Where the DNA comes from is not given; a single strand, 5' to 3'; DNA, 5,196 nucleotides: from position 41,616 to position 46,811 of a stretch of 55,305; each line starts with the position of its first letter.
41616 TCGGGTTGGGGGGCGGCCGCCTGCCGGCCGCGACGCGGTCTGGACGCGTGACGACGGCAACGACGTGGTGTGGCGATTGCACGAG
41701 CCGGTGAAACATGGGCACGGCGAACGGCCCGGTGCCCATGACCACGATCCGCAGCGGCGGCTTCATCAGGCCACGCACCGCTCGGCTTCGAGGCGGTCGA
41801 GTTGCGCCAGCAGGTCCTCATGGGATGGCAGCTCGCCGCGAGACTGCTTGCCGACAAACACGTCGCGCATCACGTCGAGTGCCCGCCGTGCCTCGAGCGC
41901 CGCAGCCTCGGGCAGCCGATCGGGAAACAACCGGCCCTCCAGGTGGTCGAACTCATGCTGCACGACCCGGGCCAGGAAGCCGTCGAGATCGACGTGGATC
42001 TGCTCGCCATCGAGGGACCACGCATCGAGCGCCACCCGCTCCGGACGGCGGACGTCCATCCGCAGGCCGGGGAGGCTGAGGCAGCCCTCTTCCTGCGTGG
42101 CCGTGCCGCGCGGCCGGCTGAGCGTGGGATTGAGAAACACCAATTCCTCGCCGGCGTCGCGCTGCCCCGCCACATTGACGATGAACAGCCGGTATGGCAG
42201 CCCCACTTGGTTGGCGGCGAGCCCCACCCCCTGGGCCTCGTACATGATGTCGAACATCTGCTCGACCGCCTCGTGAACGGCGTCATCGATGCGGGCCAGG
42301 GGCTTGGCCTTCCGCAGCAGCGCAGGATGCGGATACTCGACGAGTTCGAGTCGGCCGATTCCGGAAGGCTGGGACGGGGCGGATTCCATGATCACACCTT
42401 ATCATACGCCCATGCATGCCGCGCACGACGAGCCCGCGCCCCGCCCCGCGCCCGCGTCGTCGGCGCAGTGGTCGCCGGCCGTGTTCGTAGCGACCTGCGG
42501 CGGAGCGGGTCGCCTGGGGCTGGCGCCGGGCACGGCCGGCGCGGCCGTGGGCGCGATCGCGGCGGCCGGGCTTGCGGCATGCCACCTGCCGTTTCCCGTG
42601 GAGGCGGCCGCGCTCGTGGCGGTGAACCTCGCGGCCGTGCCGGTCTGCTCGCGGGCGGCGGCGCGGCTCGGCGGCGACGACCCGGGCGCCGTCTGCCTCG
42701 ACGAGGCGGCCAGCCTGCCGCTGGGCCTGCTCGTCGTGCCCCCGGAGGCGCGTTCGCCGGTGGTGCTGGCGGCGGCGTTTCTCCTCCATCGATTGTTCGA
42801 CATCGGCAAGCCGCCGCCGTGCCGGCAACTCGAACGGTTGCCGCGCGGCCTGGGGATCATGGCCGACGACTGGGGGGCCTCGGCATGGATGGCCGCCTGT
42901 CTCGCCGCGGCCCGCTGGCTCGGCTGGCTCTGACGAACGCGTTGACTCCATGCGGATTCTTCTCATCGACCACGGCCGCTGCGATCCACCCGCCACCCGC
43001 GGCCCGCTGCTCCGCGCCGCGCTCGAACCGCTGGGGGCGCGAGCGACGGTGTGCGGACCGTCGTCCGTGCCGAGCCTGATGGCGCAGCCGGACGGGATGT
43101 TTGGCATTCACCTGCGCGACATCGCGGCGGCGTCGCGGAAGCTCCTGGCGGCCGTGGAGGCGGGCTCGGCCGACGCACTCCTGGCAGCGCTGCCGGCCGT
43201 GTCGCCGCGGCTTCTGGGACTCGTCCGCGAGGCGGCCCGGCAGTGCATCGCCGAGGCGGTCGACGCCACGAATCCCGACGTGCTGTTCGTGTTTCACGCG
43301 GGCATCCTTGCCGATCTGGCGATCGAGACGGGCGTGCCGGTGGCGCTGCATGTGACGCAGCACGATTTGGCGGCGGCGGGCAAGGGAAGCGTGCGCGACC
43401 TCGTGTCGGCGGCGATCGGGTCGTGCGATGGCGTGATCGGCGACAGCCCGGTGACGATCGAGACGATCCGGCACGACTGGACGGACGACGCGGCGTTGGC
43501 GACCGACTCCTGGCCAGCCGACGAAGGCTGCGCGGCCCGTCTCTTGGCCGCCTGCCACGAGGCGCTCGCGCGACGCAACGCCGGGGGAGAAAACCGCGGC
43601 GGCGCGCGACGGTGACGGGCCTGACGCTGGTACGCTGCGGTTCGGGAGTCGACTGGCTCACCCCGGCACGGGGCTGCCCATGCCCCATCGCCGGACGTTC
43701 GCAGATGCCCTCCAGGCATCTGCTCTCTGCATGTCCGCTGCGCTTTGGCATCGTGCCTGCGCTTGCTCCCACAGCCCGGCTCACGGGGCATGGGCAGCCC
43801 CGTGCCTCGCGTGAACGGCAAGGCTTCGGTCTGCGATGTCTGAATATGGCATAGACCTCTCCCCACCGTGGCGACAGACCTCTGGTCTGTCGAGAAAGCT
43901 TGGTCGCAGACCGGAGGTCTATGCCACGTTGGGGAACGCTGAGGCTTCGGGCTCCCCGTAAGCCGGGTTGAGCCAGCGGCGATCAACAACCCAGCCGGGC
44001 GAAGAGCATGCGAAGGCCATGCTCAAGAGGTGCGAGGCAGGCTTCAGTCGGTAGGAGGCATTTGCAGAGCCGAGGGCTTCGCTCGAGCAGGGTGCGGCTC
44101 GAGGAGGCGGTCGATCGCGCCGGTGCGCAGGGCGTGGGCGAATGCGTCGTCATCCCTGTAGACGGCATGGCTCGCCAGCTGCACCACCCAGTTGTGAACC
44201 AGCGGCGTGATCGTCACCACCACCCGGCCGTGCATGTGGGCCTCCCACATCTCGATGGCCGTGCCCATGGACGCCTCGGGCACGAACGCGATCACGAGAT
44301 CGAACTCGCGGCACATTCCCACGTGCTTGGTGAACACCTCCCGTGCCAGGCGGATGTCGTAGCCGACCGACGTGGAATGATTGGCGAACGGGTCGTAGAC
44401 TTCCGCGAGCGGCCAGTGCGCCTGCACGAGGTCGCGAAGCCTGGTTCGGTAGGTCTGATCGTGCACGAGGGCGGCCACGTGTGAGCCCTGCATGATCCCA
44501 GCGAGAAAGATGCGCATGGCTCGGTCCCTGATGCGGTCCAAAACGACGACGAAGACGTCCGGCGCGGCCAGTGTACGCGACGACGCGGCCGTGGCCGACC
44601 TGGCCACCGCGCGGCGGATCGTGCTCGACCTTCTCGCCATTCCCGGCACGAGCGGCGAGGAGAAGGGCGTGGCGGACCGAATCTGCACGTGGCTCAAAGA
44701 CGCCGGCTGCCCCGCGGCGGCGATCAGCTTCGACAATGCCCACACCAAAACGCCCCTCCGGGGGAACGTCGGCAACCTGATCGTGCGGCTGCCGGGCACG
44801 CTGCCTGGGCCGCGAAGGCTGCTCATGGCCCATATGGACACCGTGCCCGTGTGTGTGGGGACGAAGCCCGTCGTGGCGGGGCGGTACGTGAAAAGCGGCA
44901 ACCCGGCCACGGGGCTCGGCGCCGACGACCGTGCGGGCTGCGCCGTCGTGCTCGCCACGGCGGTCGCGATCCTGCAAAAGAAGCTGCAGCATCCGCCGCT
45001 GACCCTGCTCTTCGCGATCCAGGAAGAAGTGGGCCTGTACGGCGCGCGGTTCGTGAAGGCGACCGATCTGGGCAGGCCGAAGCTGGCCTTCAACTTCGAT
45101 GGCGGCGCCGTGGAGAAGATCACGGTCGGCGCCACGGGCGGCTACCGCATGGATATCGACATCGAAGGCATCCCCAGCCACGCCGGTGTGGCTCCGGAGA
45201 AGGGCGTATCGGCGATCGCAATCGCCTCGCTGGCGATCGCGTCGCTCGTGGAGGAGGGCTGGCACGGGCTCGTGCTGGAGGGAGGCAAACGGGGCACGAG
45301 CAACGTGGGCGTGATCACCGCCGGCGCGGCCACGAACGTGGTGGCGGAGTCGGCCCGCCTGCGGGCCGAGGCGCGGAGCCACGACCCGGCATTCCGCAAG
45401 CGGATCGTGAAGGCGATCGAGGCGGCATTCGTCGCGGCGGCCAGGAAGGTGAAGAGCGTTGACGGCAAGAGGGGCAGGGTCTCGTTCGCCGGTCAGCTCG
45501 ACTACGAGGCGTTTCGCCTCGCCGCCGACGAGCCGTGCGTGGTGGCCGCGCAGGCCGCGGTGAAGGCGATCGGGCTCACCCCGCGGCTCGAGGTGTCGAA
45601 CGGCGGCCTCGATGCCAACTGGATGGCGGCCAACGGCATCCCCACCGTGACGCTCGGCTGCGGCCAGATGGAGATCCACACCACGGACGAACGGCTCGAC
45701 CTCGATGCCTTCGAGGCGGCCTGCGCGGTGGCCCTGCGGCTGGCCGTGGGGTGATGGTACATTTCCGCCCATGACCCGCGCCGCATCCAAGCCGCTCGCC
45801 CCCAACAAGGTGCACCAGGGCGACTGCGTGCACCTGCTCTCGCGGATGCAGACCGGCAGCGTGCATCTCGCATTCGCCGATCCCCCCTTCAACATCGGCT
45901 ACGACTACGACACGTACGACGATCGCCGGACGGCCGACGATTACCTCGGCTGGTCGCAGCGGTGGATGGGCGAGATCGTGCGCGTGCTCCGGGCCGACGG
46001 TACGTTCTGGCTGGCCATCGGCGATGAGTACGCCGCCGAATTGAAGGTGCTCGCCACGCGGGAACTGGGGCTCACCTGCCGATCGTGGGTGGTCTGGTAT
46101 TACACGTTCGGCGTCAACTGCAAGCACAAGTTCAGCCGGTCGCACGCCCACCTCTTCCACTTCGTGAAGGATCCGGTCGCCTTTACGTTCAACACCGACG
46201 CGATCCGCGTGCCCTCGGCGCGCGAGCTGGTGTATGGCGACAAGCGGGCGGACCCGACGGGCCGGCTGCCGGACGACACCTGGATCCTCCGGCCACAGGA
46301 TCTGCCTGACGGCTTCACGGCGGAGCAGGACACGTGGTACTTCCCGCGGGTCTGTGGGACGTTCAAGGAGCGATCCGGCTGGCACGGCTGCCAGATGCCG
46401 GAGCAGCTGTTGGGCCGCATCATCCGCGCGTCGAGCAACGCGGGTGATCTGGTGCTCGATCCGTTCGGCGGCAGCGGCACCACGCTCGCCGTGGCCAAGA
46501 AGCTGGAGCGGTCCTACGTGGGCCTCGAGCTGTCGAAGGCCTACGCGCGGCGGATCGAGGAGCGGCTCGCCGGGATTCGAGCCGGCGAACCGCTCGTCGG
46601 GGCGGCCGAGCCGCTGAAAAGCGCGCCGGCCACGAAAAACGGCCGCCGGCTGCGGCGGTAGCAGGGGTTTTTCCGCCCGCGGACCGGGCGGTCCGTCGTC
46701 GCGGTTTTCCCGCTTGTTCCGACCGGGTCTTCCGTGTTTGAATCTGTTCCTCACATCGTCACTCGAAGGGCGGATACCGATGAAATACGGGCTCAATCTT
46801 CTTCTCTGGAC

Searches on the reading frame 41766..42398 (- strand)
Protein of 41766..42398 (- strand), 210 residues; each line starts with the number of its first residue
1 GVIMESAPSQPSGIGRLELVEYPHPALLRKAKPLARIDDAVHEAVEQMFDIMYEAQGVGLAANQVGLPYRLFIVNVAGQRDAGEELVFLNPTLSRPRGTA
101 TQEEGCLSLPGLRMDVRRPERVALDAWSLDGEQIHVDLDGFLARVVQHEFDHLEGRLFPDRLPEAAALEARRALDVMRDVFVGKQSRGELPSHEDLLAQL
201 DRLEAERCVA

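Call 29: search_protein_families(library=pfam, proteins=[window:41766-42398:-], max_evalue=0.001)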
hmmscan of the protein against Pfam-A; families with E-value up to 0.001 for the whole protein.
window:41766-42398:- (210 aa): 1 family
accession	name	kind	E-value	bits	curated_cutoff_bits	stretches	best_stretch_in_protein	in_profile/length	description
PF01327.26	Pep_deformylase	-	6.8e-48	162.6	22.8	1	18-164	3-152/156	Polypeptide deformylase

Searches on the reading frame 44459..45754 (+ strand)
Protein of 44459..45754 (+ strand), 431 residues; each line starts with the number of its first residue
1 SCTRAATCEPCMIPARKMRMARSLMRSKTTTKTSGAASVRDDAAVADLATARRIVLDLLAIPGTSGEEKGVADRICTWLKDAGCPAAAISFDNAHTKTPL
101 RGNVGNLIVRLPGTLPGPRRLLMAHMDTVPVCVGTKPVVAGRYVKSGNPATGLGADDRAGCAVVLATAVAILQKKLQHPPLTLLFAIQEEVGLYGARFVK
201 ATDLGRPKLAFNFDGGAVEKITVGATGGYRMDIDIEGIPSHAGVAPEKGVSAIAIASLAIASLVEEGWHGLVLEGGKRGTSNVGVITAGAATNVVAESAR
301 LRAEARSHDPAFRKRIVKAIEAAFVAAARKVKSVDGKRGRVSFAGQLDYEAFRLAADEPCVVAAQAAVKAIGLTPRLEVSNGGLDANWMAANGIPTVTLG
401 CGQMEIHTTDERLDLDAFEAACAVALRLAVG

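Call 51: search_protein_families(library=pfam, proteins=[window:44459-45754:+], max_evalue=0.0001)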
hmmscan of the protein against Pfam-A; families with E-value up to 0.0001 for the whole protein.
window:44459-45754:+ (431 aa): 4 families
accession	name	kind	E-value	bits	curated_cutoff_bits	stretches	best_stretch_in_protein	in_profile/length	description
PF01546.33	Peptidase_M20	-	8.1e-21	75.3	24.6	1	121-429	1-204/206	Peptidase family M20/M25/M40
PF05343.19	Peptidase_M42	-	1.2e-16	61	23.2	1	133-216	110-191/292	M42 glutamyl aminopeptidase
PF07687.19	M20_dimer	-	1.2e-14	54.6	21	1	227-329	5-104/107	Peptidase dimerisation domain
PF04389.22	Peptidase_M28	-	1.6e-10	41.4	21.3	1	106-218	1-97/193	Peptidase family M28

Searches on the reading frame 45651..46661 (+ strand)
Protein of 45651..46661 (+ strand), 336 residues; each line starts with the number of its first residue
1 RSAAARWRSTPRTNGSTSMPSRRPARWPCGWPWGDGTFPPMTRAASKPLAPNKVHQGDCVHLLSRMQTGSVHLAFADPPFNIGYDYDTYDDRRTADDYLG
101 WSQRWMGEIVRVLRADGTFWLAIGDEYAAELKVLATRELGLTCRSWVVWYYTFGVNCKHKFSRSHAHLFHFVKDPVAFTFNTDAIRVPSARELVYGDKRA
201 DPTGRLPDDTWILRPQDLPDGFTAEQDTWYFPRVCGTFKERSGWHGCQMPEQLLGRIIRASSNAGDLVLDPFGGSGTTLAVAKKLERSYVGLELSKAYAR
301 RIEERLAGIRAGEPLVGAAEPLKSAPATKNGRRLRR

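Call 51: search_protein_families(library=pfam, proteins=[window:45651-46661:+], max_evalue=0.0001)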
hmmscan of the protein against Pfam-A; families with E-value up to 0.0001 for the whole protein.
window:45651-46661:+ (336 aa): 1 family
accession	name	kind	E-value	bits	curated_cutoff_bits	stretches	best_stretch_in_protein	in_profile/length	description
PF01555.25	N6_N4_Mtase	-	2.1e-50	172.1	26.7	1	71-303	1-220/221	DNA methylase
